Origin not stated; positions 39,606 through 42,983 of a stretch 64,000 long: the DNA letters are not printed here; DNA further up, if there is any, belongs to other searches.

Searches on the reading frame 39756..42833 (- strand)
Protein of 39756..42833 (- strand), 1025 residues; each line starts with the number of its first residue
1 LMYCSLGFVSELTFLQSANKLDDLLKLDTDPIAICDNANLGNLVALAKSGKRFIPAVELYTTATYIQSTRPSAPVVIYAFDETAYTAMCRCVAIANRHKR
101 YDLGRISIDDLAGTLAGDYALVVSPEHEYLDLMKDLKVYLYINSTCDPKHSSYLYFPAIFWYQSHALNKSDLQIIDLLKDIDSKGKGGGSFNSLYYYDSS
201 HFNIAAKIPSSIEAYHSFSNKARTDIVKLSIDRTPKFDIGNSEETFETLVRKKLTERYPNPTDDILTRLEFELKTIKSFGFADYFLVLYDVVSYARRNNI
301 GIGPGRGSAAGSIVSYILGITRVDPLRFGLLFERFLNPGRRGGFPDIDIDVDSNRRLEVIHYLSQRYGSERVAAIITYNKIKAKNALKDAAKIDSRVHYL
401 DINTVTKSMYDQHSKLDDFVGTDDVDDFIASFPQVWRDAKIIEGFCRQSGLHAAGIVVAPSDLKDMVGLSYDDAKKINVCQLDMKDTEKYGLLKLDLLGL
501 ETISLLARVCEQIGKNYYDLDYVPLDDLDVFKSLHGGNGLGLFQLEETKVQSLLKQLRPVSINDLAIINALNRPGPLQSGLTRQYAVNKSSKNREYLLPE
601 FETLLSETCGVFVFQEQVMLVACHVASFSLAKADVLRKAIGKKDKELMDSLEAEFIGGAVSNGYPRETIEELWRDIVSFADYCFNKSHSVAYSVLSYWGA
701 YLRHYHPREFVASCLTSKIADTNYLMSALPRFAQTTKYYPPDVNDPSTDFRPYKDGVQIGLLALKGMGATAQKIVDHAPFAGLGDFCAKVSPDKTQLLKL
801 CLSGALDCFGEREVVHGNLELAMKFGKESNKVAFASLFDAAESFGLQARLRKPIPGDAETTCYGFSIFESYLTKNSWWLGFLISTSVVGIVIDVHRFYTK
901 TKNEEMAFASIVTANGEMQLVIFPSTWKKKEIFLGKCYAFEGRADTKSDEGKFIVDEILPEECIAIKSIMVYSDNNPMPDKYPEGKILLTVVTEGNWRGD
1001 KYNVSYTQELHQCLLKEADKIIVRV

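Call 46: search_protein_families(library=pfam, proteins=[window:39756-42833:-], max_evalue=0.001)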
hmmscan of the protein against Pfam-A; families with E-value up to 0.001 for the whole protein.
window:39756-42833:- (1025 aa): 3 families
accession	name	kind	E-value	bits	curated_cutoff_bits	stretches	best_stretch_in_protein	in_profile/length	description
PF07733.18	DNA_pol3_alpha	-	3.1e-74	250.3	23.9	1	245-499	2-260/260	Bacterial DNA polymerase III alpha NTPase domain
PF17657.6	DNA_pol3_finger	-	4.2e-43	147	22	1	504-663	3-166/166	Bacterial DNA polymerase III alpha subunit finger domain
PF14579.12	HHH_6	-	1.2e-10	41.9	25.6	1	739-811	5-85/90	Helix-hairpin-helix motif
